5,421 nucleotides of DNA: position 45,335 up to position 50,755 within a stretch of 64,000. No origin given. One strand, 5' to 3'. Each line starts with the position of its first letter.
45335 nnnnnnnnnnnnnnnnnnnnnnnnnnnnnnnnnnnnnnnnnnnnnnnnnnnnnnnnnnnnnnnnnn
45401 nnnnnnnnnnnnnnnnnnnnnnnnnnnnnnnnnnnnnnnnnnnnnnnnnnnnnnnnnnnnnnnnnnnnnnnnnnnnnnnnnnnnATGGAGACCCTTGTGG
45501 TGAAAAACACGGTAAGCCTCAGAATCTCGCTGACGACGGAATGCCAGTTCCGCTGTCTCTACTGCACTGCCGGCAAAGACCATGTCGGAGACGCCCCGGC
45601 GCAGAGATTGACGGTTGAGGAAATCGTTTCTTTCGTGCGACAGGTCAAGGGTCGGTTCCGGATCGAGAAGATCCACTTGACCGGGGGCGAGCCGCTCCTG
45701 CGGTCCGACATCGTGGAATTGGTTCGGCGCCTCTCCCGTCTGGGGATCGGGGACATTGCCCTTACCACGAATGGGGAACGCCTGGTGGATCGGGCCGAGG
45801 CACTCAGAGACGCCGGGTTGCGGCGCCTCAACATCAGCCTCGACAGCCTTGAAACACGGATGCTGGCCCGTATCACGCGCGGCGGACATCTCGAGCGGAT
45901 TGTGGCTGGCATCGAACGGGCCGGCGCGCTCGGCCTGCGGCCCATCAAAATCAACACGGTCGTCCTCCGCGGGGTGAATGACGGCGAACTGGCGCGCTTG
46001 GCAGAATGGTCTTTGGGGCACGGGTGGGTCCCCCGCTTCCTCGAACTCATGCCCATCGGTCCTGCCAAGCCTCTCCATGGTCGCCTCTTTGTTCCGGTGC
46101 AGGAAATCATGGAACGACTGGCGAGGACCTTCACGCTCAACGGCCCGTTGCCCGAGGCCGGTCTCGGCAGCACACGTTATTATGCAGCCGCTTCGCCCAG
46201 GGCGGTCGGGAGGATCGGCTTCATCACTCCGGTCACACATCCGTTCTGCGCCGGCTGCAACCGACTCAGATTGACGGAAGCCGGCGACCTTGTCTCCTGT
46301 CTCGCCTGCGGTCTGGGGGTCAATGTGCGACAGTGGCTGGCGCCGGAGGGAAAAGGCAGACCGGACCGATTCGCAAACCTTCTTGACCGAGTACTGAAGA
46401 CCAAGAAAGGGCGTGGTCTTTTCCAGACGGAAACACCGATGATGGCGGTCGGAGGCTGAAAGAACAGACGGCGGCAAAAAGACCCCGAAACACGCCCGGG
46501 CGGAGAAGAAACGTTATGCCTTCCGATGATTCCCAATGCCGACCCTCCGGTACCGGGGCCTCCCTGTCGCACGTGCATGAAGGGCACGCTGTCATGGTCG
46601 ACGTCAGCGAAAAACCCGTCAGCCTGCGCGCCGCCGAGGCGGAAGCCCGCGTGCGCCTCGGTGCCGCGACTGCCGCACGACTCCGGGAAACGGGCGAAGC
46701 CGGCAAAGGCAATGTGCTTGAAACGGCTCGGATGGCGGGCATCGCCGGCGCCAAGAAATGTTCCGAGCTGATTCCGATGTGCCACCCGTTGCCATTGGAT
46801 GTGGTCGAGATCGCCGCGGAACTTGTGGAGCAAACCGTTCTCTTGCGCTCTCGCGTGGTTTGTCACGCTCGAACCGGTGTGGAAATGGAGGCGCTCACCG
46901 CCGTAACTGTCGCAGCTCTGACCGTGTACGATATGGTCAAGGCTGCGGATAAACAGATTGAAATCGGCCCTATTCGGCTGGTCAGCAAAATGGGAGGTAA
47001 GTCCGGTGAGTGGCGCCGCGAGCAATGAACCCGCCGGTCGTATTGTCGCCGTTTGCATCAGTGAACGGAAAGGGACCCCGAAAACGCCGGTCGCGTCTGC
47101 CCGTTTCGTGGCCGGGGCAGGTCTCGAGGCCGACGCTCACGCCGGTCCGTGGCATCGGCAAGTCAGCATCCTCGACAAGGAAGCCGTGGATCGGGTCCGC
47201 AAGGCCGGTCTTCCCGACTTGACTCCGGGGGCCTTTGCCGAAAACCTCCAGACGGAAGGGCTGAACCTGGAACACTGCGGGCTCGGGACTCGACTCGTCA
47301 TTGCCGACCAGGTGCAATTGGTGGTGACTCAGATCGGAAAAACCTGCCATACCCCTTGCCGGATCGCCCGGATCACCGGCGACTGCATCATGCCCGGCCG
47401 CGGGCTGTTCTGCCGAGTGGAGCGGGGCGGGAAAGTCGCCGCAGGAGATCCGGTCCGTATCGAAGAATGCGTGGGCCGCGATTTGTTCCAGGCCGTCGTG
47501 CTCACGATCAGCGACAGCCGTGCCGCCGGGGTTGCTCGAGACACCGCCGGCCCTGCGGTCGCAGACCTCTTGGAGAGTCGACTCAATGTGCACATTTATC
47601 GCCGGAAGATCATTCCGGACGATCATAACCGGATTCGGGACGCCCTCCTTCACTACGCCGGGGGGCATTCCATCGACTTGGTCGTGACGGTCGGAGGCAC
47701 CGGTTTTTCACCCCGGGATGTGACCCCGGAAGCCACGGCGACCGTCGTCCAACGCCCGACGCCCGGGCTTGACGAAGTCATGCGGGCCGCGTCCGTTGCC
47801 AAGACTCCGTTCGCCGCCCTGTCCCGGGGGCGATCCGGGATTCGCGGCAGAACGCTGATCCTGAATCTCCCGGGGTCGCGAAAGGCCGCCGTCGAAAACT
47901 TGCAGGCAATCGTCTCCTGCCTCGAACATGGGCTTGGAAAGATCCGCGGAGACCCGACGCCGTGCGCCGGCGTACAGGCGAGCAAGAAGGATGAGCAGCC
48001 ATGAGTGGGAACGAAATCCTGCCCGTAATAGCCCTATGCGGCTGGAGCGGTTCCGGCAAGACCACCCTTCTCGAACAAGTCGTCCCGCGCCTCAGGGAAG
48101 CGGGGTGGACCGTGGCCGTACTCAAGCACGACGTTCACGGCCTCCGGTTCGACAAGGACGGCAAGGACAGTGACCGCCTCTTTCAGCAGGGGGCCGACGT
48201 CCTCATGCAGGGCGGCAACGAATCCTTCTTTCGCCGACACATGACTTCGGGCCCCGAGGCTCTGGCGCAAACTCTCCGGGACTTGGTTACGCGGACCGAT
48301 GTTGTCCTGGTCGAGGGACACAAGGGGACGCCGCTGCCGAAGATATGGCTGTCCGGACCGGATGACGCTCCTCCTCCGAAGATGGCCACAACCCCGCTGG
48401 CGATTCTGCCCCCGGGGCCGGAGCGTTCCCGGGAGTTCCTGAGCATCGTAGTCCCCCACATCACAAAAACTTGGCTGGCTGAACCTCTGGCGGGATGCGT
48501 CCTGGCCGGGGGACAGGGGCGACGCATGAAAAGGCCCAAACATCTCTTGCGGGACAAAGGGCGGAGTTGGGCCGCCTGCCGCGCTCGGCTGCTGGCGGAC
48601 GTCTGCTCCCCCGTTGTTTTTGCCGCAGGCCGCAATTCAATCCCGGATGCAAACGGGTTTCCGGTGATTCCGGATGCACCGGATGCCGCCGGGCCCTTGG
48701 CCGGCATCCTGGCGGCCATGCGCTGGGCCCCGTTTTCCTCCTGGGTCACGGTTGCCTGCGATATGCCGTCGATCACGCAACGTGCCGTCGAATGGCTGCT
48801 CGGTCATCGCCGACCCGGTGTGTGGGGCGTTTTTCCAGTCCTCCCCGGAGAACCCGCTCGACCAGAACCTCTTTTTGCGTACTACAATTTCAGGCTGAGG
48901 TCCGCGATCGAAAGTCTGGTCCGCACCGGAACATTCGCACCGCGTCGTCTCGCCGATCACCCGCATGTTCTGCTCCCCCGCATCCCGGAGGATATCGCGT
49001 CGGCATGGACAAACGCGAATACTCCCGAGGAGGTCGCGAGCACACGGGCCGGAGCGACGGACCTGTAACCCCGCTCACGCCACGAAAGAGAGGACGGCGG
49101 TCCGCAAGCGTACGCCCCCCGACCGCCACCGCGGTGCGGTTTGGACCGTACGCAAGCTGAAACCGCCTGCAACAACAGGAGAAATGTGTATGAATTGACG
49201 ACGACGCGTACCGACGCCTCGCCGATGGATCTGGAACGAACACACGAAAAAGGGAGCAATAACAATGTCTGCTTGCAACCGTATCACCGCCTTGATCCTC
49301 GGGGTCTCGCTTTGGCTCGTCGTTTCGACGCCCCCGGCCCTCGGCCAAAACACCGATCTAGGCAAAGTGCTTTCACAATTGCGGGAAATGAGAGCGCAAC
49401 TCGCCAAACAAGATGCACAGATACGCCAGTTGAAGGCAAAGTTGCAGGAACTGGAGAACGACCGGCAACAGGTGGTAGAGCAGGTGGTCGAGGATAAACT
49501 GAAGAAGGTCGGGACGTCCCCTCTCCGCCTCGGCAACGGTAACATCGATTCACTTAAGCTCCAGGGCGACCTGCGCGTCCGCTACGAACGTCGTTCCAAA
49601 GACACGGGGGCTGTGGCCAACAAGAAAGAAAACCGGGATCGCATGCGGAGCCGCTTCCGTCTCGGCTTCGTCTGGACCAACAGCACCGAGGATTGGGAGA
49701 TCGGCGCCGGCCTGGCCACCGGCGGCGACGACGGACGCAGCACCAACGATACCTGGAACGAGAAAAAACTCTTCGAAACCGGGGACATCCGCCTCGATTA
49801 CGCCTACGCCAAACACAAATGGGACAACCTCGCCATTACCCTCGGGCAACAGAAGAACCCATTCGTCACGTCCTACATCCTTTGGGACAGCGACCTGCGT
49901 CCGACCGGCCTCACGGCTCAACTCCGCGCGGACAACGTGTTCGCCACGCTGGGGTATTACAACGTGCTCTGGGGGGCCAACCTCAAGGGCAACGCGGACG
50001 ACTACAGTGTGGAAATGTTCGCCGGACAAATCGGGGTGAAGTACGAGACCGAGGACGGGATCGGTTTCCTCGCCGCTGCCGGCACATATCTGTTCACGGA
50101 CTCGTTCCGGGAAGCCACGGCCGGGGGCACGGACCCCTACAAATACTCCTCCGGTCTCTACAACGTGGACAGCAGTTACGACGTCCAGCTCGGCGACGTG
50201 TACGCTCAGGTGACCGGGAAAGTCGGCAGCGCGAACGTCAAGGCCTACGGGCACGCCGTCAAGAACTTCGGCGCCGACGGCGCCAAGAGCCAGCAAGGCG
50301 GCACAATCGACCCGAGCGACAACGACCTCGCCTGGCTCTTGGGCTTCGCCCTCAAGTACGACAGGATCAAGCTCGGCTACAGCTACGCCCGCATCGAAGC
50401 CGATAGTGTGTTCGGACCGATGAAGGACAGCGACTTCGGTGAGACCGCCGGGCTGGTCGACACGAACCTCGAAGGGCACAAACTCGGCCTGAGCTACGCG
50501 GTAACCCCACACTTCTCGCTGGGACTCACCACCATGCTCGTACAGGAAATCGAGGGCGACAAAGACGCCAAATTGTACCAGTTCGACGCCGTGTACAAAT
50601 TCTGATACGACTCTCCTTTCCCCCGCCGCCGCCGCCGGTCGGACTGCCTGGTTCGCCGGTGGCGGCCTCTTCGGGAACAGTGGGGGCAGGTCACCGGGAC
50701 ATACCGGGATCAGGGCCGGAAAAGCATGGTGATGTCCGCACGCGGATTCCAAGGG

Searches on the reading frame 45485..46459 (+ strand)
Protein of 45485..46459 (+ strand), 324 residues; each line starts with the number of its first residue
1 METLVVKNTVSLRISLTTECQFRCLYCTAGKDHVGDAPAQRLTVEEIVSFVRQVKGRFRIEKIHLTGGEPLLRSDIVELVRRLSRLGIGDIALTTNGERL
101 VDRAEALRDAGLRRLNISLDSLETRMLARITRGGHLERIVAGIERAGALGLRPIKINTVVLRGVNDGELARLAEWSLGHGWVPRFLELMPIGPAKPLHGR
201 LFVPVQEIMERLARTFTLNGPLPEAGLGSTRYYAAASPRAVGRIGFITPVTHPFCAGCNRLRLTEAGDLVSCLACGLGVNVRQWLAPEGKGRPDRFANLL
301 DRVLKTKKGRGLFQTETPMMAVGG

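Call 4: search_protein_families(library=ncbifam, proteins=[window:45485-46459:+], max_evalue=0.00001)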
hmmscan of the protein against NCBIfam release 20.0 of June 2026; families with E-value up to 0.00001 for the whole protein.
window:45485-46459:+ (324 aa): 41 families (the best 25 are shown)
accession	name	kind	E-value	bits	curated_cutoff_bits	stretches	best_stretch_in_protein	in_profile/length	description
TIGR02666.1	moaA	equivalog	4.5e-84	282.3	284.05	1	10-311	10-314/336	GTP 3',8-cyclase MoaA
TIGR02668.1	moaA_archaeal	equivalog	1.1e-60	205.3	325.25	1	10-274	10-267/303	GTP 3',8-cyclase MoaA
NF001199.0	PRK00164.2-1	equivalog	3.8e-59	200.3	231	1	9-273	11-268/308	GTP 3',8-cyclase MoaA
NF045702.1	rSAM_GDGT_ether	equivalog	1.9e-18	66.4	450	1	8-191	84-268/486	tetraether lipid synthase Tes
TIGR04347.1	pseudo_SAM_Halo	equivalog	2e-18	66.8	525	1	15-158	43-183/390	TIGR04347 family pseudo-SAM/SPASM protein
NF045646.2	rSAM_Se_TrsS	equivalog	1.4e-17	63.4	490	1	9-181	85-256/441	radical SAM (seleno)protein TrsS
NF038283.1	viperin_w_prok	equivalog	2.7e-17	62.8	180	1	16-163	8-165/281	viperin family antiviral radical SAM protein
TIGR04055.1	rSAM_NirJ2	equivalog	2.4e-15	56.9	500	1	17-197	7-183/326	putative heme d1 biosynthesis radical SAM protein NirJ2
TIGR04545.1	rSAM_ahbD_hemeb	equivalog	2.8e-15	56.6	500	1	15-174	5-160/339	heme b synthase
TIGR02109.1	PQQ_syn_pqqE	equivalog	1.4e-14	53.9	381.35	1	6-163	3-157/358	pyrroloquinoline quinone biosynthesis protein PqqE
TIGR04053.2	TIGR04053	equivalog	4e-14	52.7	395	1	16-163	14-161/366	TIGR04053 family radical SAM/SPASM domain-containing protein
TIGR04317.1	W_rSAM_matur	equivalog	1.3e-13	50.8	380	1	12-145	6-135/349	tungsten cofactor oxidoreductase radical SAM maturase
TIGR03962.1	mycofact_rSAM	equivalog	2.9e-13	49.7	265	1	9-192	11-189/339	mycofactocin radical SAM maturase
NF050035.1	rSAM_WgK_link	exception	8.4e-13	48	650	1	11-146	10-143/367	radical SAM/SPASM peptide maturase WgkB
TIGR04466.1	rSAM_BlsE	equivalog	9e-13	48.4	400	1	15-161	8-148/327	cytosylglucuronate decarboxylase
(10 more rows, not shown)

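Call 5: search_protein_families(library=pfam, proteins=[window:45485-46459:+], max_evalue=0.001)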
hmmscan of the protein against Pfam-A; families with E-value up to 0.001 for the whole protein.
window:45485-46459:+ (324 aa): 3 families
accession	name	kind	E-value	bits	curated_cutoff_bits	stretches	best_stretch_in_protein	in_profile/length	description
PF04055.27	Radical_SAM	-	2.8e-36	125.6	29.5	1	14-175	1-165/166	Radical SAM superfamily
PF06463.18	Mob_synth_C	-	2.8e-22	79.5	37.4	1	184-308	4-123/128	Molybdenum Cofactor Synthesis C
PF13353.11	Fer4_12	-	2.6e-05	25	22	1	17-119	12-113/137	4Fe-4S single cluster domain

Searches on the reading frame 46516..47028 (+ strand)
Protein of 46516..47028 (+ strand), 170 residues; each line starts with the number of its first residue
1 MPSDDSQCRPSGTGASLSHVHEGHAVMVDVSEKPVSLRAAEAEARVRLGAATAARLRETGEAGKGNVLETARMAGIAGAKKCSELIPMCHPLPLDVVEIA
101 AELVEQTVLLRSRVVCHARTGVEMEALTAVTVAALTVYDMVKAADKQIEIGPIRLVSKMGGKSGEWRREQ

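Call 69: search_protein_families(library=pfam, proteins=[window:46516-47028:+], max_evalue=0.0001)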
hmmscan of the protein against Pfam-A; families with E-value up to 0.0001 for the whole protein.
window:46516-47028:+ (170 aa): 1 family
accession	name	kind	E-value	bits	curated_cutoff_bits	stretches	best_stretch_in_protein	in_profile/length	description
PF01967.27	MoaC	-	1.8e-48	164.4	27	1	27-161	1-136/136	MoaC family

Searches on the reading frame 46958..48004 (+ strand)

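Call 4: search_protein_families(library=ncbifam, proteins=[window:46958-48004:+], max_evalue=0.00001)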
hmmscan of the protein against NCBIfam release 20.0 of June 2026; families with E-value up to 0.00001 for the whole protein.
window:46958-48004:+ (348 aa): 5 families
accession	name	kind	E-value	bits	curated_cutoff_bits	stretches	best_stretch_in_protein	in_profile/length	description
NF011069.0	PRK14499.1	equivalog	9.6e-49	166.1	457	1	24-168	160-305/308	cyclic pyranopterin monophosphate synthase MoaC/MOSC-domain-containing protein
NF002947.1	PRK03604.1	equivalog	1.2e-39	136.4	285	1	175-332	144-299/301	bifunctional molybdenum cofactor biosynthesis protein MoaC/MoaB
NF006932.0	PRK09417.1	equivalog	1.5e-35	122.4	158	1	179-318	6-146/193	molybdopterin adenylyltransferase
TIGR00177.1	molyb_syn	domain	1.7e-29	102.7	85.35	1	179-319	4-146/148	molybdenum cofactor synthesis domain-containing protein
TIGR02667.1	moaB_proteo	equivalog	1.4e-24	86.6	222.4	1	179-319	7-145/163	molybdenum cofactor biosynthesis protein B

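Call 5: search_protein_families(library=pfam, proteins=[window:46958-48004:+], max_evalue=0.001)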
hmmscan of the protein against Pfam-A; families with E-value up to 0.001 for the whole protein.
window:46958-48004:+ (348 aa): 2 families
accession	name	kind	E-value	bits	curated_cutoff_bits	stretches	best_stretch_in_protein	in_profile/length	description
PF00994.29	MoCF_biosynth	-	1.1e-28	100.1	26.6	1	181-322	2-142/144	Probable molybdopterin binding domain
PF03473.23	MOSC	-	1.6e-10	41.5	22.7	1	60-167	3-120/120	MOSC domain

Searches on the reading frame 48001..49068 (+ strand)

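Call 48: search_protein_families(library=pfam, proteins=[window:48001-49068:+], max_evalue=0.01)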
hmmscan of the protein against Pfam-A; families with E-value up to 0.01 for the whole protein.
window:48001-49068:+ (355 aa): 11 families
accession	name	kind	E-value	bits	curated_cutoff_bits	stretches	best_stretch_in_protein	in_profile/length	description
PF12804.13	NTP_transf_3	-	3.7e-27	95.9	27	1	165-307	1-145/160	MobA-like NTP transferase domain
PF03205.20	MobB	-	9.3e-27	94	26.6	1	9-118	1-110/133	Molybdopterin guanine dinucleotide synthesis protein B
PF02492.25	cobW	-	1.2e-05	25.4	20.7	1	8-58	1-50/180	CobW/HypB/UreG, nucleotide-binding domain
PF25199.1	nSTAND_NTPase5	-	3.7e-05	24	34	1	7-44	41-79/145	Novel STAND NTPase 5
PF13191.12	AAA_16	-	0.00038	21.4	32.6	1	8-50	25-66/167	AAA ATPase domain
PF13671.12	AAA_33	-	0.00056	20.7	27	1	9-64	1-51/143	AAA domain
PF13401.12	AAA_22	-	0.00063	20.5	27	1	9-101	7-84/130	AAA domain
PF03308.22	MeaB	-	0.0026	17.3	23.1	1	9-44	35-70/273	Methylmalonyl Co-A mutase-associated GTPase MeaB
PF13238.12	AAA_18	-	0.0027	18.6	29.4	1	10-71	1-62/128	AAA domain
PF00005.33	ABC_tran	-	0.0045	18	25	1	9-63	13-67/137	ABC transporter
PF00485.24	PRK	-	0.0072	16.6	22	0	9-45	1-37/196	Phosphoribulokinase / Uridine kinase family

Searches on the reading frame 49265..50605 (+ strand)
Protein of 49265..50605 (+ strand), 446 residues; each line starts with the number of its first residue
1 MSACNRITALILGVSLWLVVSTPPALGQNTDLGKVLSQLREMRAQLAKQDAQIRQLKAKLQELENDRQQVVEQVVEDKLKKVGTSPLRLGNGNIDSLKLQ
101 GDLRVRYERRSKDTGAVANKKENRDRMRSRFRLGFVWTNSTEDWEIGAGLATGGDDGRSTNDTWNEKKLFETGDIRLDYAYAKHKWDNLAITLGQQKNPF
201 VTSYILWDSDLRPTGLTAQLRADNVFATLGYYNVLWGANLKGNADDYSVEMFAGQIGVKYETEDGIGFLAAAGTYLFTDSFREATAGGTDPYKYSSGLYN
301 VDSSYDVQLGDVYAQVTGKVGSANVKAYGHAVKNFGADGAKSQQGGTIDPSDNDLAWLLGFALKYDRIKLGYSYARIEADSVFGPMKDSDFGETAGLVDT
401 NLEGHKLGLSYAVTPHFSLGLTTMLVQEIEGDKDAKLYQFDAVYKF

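Call 48: search_protein_families(library=pfam, proteins=[window:49265-50605:+], max_evalue=0.01)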
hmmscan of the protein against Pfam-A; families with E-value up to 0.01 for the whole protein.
window:49265-50605:+ (446 aa): 1 family
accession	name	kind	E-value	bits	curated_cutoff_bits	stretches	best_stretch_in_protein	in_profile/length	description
PF16930.11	Porin_5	-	2.5e-24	86.2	22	2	116-279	151-327/535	Putative porin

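Call 66: search_protein_families(library=ncbifam, proteins=[window:49265-50605:+], max_evalue=0.00001)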
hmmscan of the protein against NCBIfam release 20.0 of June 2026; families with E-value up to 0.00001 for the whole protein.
window:49265-50605:+ (446 aa): 0 families
